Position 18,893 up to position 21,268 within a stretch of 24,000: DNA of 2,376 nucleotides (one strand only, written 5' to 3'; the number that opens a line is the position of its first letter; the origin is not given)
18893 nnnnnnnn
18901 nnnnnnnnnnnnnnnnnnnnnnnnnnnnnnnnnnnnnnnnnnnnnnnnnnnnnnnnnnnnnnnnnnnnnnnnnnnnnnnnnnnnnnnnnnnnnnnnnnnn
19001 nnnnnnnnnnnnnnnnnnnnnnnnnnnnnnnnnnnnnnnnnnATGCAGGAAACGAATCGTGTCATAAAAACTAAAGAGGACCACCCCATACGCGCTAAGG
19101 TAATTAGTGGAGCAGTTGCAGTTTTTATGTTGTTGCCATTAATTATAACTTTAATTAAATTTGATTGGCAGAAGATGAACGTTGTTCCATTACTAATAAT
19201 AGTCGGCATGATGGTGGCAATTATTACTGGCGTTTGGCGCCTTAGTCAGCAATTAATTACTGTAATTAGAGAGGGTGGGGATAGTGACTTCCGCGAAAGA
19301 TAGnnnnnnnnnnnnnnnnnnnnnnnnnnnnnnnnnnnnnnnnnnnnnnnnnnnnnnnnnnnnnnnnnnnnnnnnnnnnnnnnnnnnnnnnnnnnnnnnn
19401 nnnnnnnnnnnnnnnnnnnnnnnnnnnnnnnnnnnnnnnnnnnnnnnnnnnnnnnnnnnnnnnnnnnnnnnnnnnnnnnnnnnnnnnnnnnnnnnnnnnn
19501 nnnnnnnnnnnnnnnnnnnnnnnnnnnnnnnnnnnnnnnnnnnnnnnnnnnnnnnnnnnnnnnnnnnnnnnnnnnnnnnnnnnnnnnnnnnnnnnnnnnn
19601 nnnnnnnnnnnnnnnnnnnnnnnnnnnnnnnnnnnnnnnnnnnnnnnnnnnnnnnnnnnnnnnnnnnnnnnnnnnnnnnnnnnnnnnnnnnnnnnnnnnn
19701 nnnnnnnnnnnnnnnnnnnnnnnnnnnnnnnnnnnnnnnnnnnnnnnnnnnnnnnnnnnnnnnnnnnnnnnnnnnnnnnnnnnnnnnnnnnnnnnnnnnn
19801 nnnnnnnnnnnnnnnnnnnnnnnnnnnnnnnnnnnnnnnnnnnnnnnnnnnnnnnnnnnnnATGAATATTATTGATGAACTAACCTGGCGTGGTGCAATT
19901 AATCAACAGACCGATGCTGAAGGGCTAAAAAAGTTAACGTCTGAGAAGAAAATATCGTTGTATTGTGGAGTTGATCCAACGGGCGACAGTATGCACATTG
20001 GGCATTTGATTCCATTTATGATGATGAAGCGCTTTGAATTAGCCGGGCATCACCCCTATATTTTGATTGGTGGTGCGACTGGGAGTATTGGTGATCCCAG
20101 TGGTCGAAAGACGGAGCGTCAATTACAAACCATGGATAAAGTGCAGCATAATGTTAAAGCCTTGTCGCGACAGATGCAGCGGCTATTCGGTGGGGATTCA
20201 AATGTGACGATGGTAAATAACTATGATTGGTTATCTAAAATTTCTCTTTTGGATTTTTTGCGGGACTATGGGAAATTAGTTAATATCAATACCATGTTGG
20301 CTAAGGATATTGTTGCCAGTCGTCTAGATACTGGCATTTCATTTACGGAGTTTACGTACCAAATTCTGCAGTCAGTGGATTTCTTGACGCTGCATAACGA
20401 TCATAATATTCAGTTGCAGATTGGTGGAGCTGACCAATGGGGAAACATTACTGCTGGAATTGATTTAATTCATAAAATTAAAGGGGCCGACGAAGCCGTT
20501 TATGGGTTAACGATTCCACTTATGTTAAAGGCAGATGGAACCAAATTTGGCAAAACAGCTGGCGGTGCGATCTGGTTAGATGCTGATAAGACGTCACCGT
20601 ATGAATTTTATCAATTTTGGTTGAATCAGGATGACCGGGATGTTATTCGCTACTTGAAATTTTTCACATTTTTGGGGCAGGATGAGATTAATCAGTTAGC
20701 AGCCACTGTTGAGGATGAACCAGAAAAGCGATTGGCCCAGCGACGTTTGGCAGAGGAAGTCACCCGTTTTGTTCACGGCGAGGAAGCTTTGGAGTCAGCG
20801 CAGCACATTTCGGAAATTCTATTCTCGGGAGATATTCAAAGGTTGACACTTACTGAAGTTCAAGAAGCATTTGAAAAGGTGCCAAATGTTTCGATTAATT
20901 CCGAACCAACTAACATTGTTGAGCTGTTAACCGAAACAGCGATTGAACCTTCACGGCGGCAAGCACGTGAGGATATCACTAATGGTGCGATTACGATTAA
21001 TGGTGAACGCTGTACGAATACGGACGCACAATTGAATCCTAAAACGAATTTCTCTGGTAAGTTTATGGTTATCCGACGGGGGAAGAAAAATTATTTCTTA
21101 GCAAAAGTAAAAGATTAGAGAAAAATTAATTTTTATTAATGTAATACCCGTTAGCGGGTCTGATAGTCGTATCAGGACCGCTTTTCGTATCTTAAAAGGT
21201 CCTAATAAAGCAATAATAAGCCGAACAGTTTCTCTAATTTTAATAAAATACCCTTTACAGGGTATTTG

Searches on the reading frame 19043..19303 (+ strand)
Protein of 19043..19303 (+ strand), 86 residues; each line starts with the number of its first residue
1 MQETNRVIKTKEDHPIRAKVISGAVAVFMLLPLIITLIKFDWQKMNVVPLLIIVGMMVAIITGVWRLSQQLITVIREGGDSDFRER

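Call 8: search_protein_families(library=pfam, proteins=[window:19043-19303:+], max_evalue=0.01)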
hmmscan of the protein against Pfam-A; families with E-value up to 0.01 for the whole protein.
window:19043-19303:+ (86 aa): 1 family
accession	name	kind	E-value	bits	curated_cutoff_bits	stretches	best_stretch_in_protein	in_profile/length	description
PF19554.4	DUF6077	-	0.0071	15.6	27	1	9-70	28-89/354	Family of unknown function (DUF6077)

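Call 28: find_homologous_proteins(query=window:19043-19303:+, max_evalue=0.01)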
Query window:19043-19303:+ (86 aa): 4 proteins with E <= 0.01 among 9 candidates.
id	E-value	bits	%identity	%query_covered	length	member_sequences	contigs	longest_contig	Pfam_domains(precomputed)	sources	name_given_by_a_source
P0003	1.5e-45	170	98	100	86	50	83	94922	-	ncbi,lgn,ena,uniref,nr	ncbi:hypothetical protein [Levilactobacillus brevis]|uniref:hypothetical protein n=1 Tax=Levilactoba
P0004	6.9e-23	98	57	100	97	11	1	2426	-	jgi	-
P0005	2.4e-22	96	57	100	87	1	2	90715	-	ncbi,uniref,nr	ncbi:hypothetical protein [Levilactobacillus fujinensis]|uniref:Uncharacterized protein n=1 Tax=Levi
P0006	6.8e-21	92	55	100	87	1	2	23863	-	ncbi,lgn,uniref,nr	ncbi:hypothetical protein [Levilactobacillus enshiensis]|uniref:hypothetical protein n=1 Tax=Levilac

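Call 30: find_encoding_contigs(protein=P0005, flank=5000, max_places=3)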
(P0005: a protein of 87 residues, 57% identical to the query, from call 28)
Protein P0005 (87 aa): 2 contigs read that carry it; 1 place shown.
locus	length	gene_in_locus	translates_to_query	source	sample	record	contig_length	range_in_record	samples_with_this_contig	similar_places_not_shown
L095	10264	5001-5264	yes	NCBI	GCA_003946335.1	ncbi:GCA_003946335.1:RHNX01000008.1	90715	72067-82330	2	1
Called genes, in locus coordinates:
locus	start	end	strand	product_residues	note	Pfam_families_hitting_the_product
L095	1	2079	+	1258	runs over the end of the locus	PF00270:DEAD (faint), PF00580:UvrD-helicase, PF01443:Viral_helicase1 (faint), PF13245:AAA_19, PF13361:UvrD_C, PF13538:UvrD_C_2 (faint), PF12705:PDDEXK_1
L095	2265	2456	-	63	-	-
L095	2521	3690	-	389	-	PF00108:Thiolase_N, PF00109:ketoacyl-synt (faint), PF02803:Thiolase_C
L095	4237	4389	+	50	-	-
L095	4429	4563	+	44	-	PF12760:Zn_ribbon_IS1595 (weak)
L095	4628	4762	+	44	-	-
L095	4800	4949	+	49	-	-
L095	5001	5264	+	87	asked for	-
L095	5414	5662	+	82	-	PF20038:HTH_59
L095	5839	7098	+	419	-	PF00579:tRNA-synt_1b, PF22421:SYY_C-terminal, PF01479:S4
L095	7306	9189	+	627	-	PF00282:Pyridoxal_deC, PF21391:tyr_de_CO2_C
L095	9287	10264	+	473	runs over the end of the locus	PF00324:AA_permease, PF13520:AA_permease_2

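Call 31: find_encoding_contigs(protein=P0004, flank=5000, max_places=3)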
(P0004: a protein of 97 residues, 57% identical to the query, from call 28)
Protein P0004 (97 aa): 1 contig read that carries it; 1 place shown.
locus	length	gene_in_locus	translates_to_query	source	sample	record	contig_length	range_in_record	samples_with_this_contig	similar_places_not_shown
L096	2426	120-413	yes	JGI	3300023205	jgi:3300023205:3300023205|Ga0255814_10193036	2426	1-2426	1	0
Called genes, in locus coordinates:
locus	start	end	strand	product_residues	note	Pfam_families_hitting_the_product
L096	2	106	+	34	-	?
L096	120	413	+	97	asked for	-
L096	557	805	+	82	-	PF20038:HTH_59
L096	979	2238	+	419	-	PF00579:tRNA-synt_1b, PF22421:SYY_C-terminal, PF01479:S4 (weak)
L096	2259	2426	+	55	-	?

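Call 42: search_protein_families(library=ncbifam, proteins=[window:19043-19303:+], max_evalue=0.1)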
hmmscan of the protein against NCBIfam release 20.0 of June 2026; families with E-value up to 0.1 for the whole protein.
window:19043-19303:+ (86 aa): 1 family
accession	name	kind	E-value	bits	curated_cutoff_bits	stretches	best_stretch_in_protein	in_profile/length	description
NF033634.1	SLATT_1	domain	0.06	13.3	41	1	16-64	22-71/132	SLATT domain-containing protein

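Call 43: search_protein_families(library=phrogs, proteins=[window:19043-19303:+], max_evalue=0.01)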
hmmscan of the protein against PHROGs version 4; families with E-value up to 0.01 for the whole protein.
window:19043-19303:+ (86 aa): 0 families

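Call 63: search_protein_representatives(alignment_id=A7)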
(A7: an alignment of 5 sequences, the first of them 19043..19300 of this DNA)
Query: 5 sequences, 87 profile positions. Proteins with E-value up to 0.001 (for the whole library): 9; up to 1e-10: 6; up to 1e-30: 1. The best 9 are listed.
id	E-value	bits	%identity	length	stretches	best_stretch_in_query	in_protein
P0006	2.3e-42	159.0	-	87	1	1-87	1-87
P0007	1.3e-14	70.0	-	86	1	1-87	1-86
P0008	2.8e-13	65.8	-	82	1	9-87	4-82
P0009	1.4e-12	63.5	-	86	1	1-87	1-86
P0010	3.1e-11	59.2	-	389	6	14-40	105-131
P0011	7.6e-11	58.0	-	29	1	59-87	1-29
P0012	6.0e-08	48.7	-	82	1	13-87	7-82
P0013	1.6e-05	41.0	-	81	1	28-84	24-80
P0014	1.1e-04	38.3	-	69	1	21-78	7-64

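Call 65: find_encoding_contigs(protein=P0007, flank=5000, max_places=3)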
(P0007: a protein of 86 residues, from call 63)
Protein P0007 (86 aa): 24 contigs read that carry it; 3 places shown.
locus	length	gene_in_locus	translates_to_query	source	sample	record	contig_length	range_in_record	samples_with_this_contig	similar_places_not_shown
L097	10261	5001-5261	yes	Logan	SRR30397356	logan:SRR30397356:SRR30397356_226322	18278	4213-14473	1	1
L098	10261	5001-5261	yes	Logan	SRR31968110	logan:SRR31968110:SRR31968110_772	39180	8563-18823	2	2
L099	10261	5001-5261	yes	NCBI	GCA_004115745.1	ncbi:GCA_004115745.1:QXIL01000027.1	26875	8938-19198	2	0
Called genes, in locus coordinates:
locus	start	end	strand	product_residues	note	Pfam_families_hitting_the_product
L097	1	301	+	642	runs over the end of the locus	PF00122:E1-E2_ATPase, PF00702:Hydrolase, PF12710:HAD (weak), PF08282:Hydrolase_3 (faint)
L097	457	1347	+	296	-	PF00892:EamA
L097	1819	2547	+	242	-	PF01400:Astacin (faint), PF00413:Peptidase_M10, PF11350:DUF3152 (weak)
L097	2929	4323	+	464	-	PF01336:tRNA_anti-codon, PF00152:tRNA-synt_2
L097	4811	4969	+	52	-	-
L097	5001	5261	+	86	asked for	-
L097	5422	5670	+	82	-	PF20038:HTH_59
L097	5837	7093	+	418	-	PF00579:tRNA-synt_1b, PF22421:SYY_C-terminal, PF01479:S4 (faint)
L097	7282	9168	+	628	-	PF00282:Pyridoxal_deC, PF21391:tyr_de_CO2_C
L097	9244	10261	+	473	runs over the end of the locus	PF00324:AA_permease, PF13520:AA_permease_2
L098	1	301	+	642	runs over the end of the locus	PF00122:E1-E2_ATPase, PF00702:Hydrolase, PF12710:HAD (weak), PF08282:Hydrolase_3 (faint)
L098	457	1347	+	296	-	PF00892:EamA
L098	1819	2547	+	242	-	PF01400:Astacin (faint), PF00413:Peptidase_M10, PF11350:DUF3152 (weak)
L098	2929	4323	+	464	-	PF01336:tRNA_anti-codon, PF00152:tRNA-synt_2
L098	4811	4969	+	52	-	-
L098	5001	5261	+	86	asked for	-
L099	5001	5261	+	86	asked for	-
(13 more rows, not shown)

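Call 66: find_encoding_contigs(protein=P0009, flank=5000, max_places=2)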
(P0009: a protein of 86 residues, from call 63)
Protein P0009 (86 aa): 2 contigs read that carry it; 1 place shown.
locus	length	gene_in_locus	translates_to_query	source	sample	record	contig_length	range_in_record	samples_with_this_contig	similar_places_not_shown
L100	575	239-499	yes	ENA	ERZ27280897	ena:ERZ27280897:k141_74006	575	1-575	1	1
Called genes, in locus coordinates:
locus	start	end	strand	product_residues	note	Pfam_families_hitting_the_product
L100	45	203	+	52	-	PF23455:DUF7129 (faint)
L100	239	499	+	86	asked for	-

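Call 67: find_encoding_contigs(protein=P0012, flank=5000, max_places=2)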
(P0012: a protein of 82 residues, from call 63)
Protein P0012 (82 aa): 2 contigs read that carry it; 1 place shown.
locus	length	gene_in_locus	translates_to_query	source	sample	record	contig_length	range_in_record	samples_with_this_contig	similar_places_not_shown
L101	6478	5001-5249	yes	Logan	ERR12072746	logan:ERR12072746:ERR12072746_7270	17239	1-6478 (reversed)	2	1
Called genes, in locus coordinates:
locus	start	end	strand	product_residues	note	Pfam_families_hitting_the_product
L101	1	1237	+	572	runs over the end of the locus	PF01541:GIY-YIG (faint), PF13401:AAA_22 (weak), PF09848:SLFN-g3_helicase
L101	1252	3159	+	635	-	-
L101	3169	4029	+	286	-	PF02086:MethyltransfD12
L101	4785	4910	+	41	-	PF06677:Auto_anti-p27 (weak), PF08271:Zn_Ribbon_TF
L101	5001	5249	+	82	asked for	-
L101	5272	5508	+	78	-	PF20038:HTH_59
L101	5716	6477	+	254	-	?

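Call 68: find_encoding_contigs(protein=P0013, flank=5000, max_places=2)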
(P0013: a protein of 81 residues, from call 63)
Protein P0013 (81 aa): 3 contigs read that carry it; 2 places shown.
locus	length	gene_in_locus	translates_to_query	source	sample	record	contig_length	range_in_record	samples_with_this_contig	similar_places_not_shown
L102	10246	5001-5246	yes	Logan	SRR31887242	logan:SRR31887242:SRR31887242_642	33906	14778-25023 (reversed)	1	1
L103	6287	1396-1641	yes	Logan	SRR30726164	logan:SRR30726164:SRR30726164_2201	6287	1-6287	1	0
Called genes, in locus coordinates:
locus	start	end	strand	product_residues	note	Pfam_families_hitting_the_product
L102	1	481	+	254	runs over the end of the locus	PF00106:adh_short, PF08659:KR, PF13561:adh_short_C2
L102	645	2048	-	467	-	PF01565:FAD_binding_4, PF02913:FAD-oxidase_C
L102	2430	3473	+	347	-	PF02277:DBI_PRT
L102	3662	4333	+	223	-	-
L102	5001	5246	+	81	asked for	-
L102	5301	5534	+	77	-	PF20038:HTH_59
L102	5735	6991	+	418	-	PF00579:tRNA-synt_1b, PF22421:SYY_C-terminal, PF01479:S4 (weak)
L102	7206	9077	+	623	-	PF00282:Pyridoxal_deC, PF21391:tyr_de_CO2_C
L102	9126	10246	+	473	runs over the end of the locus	PF00324:AA_permease, PF13520:AA_permease_2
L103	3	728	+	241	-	?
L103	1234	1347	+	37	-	PF08271:Zn_Ribbon_TF (faint)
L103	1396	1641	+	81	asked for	-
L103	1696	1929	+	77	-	PF20038:HTH_59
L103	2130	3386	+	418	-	PF00579:tRNA-synt_1b, PF22421:SYY_C-terminal, PF01479:S4 (weak)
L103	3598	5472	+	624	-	PF00282:Pyridoxal_deC, PF21391:tyr_de_CO2_C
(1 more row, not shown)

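Call 69: find_encoding_contigs(protein=P0014, flank=5000, max_places=2)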
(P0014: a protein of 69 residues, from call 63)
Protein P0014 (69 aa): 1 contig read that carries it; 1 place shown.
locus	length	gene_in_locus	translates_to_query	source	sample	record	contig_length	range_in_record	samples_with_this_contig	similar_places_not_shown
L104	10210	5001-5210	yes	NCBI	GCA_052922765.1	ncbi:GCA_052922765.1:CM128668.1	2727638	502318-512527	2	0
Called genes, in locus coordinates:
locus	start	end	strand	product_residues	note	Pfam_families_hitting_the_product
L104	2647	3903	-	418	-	PF00579:tRNA-synt_1b, PF22421:SYY_C-terminal, PF01479:S4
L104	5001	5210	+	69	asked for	-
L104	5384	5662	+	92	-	PF20038:HTH_59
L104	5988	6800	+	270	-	PF01978:TrmB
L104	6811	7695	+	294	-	PF01925:TauE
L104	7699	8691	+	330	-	PF02423:OCD_Mu_crystall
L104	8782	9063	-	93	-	-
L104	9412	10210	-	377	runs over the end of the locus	PF06309:Torsin (faint), PF00004:AAA, PF07724:AAA_2, PF07728:AAA_5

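Call 82: list_cluster_members(proteins=[P0007, P0009, P0012, P0013, P0014, P0008])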
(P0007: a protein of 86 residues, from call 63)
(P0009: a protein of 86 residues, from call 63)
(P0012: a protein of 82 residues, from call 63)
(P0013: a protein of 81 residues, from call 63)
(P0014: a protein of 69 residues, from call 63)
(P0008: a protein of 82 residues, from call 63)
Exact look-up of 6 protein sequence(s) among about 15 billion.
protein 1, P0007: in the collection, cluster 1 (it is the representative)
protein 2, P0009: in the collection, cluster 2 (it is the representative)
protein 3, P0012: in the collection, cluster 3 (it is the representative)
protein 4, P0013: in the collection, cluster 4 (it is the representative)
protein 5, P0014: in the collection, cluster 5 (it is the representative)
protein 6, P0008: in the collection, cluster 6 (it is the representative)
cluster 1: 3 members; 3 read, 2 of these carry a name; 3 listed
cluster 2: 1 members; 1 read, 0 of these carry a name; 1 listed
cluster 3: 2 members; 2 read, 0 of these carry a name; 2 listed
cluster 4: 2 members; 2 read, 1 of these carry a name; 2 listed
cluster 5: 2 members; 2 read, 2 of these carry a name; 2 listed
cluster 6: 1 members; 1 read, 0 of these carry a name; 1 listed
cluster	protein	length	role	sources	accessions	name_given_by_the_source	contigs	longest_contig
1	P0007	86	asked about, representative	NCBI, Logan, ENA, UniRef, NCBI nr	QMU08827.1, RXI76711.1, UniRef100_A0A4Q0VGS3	hypothetical protein H3M12_03995 [Levilactobacillus suantsaii] | Uncharacterized protein n=2 Tax=Levilactobacillus suantsaii TaxID=2292255 ...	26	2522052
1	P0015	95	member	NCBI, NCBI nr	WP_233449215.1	hypothetical protein [Levilactobacillus suantsaii]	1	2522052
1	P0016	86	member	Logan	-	-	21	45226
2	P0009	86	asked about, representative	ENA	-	-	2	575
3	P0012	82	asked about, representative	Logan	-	-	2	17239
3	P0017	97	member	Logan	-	-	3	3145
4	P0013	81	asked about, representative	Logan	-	-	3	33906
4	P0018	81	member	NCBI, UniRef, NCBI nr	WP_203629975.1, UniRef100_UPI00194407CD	hypothetical protein [Lentilactobacillus fungorum] | hypothetical protein n=1 Tax=Lentilactobacillus fungorum TaxID=2201250 RepID=UPI00194407CD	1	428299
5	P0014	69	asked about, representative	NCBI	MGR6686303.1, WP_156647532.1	hypothetical protein ACUKBL_02675 [Furfurilactobacillus rossiae]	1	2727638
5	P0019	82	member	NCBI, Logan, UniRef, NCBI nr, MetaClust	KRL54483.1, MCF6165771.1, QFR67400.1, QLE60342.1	hypothetical protein [Furfurilactobacillus rossiae] | Uncharacterized protein n=1 Tax=Furfurilactobacillus rossiae DSM 15814 TaxID=1114972 ... | status=active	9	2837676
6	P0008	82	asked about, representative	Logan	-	-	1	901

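Call 96: predict_structure(alignment_id=A7)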
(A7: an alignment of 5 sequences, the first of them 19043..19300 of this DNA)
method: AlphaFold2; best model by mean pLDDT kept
length: 86 residues; sequences in the alignment: 5
mean_pLDDT: 69.4   pTM: 0.37
mean pLDDT of the five models: 69.4, 67.9, 66.2, 66.1, 65.8
residues with pLDDT >= 90: 0; 70-90: 51; 50-70: 22; < 50: 13
segments of 3 or more residues with pLDDT < 50: 1-3, 5-11
pLDDT, mean of each block of 10 residues (from residue 1): 47 55 75 76 74 86 84 69 51
secondary structure, 60 per line:
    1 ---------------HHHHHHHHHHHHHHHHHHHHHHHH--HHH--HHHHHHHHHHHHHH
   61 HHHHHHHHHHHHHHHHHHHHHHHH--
elements in order: H16-39 H47-84

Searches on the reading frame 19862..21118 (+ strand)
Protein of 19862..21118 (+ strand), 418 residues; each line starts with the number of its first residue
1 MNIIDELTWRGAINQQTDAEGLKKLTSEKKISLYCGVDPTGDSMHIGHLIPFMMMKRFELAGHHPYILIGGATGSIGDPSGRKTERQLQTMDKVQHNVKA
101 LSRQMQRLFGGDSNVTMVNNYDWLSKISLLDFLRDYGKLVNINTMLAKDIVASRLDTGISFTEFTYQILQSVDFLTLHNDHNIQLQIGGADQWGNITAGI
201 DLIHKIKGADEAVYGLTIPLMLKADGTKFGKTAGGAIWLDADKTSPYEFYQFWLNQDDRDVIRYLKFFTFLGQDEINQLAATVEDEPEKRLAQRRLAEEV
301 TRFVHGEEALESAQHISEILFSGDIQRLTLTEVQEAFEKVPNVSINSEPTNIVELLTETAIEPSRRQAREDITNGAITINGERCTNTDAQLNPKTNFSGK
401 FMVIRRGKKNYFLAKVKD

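Call 8: search_protein_families(library=pfam, proteins=[window:19862-21118:+], max_evalue=0.01)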
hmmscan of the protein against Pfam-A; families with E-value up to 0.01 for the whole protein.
window:19862-21118:+ (418 aa): 3 families
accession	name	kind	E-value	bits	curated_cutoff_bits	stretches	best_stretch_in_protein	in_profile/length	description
PF00579.31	tRNA-synt_1b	-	4.8e-82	276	21.1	1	28-321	3-291/292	tRNA synthetases class I (W and Y)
PF22421.1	SYY_C-terminal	-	5.1e-33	113.3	27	1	332-413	1-82/83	Tyrosine--tRNA ligase SYY-like C-terminal domain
PF01479.30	S4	-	4.4e-06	26.8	22.8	1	362-390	13-41/48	S4 domain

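Call 12: find_encoding_contigs(protein=window:19862-21118:+, flank=6000, max_places=8)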
Protein window:19862-21118:+ (418 aa): 23 contigs read that carry it; 5 places shown.
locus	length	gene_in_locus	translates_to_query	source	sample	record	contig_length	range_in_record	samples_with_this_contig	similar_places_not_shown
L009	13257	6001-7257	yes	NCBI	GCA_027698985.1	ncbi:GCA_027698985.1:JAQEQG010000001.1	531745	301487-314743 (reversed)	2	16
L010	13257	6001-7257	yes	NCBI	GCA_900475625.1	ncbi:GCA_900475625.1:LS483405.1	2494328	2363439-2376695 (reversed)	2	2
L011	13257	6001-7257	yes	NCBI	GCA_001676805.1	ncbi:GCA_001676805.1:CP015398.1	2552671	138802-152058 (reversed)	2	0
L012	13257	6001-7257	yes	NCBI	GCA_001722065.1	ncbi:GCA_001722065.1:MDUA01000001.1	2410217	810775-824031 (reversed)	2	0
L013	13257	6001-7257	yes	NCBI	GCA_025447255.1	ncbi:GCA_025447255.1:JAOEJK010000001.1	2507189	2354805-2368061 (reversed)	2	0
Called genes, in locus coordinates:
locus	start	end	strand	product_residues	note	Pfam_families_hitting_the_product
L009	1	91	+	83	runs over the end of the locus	-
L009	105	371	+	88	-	PF05532:CsbD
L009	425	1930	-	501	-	PF22848:ASD1_dom, PF06964:Alpha-L-AF_C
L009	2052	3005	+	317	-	PF00892:EamA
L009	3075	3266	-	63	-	-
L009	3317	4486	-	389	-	PF00108:Thiolase_N, PF00109:ketoacyl-synt (faint), PF02803:Thiolase_C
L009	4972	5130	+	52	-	-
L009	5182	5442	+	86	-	-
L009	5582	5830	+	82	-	PF20038:HTH_59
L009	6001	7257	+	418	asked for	PF00579:tRNA-synt_1b, PF22421:SYY_C-terminal, PF01479:S4 (weak)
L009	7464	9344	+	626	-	PF00282:Pyridoxal_deC, PF21391:tyr_de_CO2_C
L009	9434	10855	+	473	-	PF00324:AA_permease, PF13520:AA_permease_2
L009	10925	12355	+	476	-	PF03553:Na_H_antiporter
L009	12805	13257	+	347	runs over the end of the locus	PF02729:OTCace_N, PF00185:OTCace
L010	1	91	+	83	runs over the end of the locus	-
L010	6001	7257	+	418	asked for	PF00579:tRNA-synt_1b, PF22421:SYY_C-terminal, PF01479:S4 (weak)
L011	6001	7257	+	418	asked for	PF00579:tRNA-synt_1b, PF22421:SYY_C-terminal, PF01479:S4 (weak)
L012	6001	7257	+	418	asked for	PF00579:tRNA-synt_1b, PF22421:SYY_C-terminal, PF01479:S4 (weak)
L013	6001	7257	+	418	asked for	PF00579:tRNA-synt_1b, PF22421:SYY_C-terminal, PF01479:S4 (weak)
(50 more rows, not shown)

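Call 14: find_related_loci(query=window:19862-21118:+, collection=genome_contigs, flank=5000)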
Query window:19862-21118:+ (418 aa) in genome_contigs; peptide patterns used: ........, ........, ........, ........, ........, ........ (x = any residue, [..] = any of these).
599 stretches matched a pattern (row limit reached: there are more); 504 encode a relative of the query (tblastn E <= 1e-3); the best 80 are kept; 80 distinct loci.
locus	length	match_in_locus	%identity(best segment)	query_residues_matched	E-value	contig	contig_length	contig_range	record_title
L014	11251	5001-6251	81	1-417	0e+0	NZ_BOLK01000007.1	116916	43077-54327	Secundilactobacillus yichangensis strain F79-211-2 contig7, whole genome shotgun sequence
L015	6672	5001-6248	71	1-417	0e+0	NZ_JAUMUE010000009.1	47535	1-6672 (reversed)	MAG: Limosilactobacillus sp. isolate S11A_St_6 NODE_39_length_47535_cov_2536.642270, whole genome shotgun sequence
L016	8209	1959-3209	70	1-417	0e+0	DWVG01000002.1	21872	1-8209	MAG TPA_asm: Candidatus Ligilactobacillus faecavium isolate 3439 CHK63__C17099_L21872_SAMEA104467255, whole genome shotg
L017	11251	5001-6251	69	1-416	0e+0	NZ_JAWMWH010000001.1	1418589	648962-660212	Nicoliella lavandulae strain Es01 contig_1, whole genome shotgun sequence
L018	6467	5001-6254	70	1-417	0e+0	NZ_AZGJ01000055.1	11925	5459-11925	Secundilactobacillus malefermentans DSM 5705 = KCTC 3548 strain DSM 5705 Scaffold55, whole genome shotgun sequence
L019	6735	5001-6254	69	1-417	0e+0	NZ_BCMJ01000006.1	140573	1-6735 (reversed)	Secundilactobacillus silagincola strain IWT5, whole genome shotgun sequence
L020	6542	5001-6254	68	1-417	0e+0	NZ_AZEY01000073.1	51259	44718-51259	Lentilactobacillus diolivorans DSM 14421 NODE_126, whole genome shotgun sequence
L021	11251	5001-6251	70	1-417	0e+0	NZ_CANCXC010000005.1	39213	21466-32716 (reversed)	Ligilactobacillus hohenheimensis strain DJ3G5/DJ4M19 NODE_5_length_39213_cov_518.219031, whole genome shotgun sequence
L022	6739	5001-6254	68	1-417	0e+0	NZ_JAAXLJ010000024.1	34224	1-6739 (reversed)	Secundilactobacillus angelensis strain HBUAS51383 Scaffold24, whole genome shotgun sequence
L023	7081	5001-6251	69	1-418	0e+0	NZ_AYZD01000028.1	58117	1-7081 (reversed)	Liquorilactobacillus aquaticus DSM 21051 NODE_63, whole genome shotgun sequence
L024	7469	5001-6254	67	1-417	0e+0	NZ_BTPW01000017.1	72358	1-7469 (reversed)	Lactiplantibacillus paraxiangfangensis strain 231-9 Contig17, whole genome shotgun sequence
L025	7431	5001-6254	67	1-417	0e+0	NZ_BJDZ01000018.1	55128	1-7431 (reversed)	Lactiplantibacillus plajomi strain NBRC 107333 scaffold18, whole genome shotgun sequence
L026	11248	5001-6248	71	1-416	0e+0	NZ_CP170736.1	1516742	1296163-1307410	Dellaglioa sp. P0083 chromosome, complete genome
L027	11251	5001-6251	69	1-417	0e+0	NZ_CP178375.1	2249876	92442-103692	Pediococcus siamensis strain LMG 24279 chromosome, complete genome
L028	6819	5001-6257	69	1-418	0e+0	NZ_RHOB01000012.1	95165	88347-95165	Levilactobacillus angrenensis strain M1530-1 contig12, whole genome shotgun sequence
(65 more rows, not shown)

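Call 42: search_protein_families(library=ncbifam, proteins=[window:19862-21118:+], max_evalue=0.1)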
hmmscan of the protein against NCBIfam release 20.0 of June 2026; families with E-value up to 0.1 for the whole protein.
window:19862-21118:+ (418 aa): 6 families
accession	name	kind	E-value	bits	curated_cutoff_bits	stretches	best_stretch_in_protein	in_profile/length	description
TIGR00234.1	tyrS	equivalog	1.3e-128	429.5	113.8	1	2-415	5-404/406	tyrosine--tRNA ligase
NF006330.0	PRK08560.1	equivalog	4.5e-08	32.5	220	1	19-205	20-194/342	tyrosine--tRNA ligase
NF008927.0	PRK12285.1-4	equivalog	1.7e-05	24.1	478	1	22-59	65-101/385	tryptophan--tRNA ligase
NF008924.0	PRK12285.1-1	equivalog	0.0018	17.6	644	1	23-57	66-99/381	tryptophan--tRNA ligase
TIGR00233.1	trpS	equivalog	0.0035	16.7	176.75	1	30-56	2-27/328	tryptophan--tRNA ligase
NF003139.0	PRK04051.1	equivalog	0.032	14.1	138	0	360-386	113-139/179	30S ribosomal protein S4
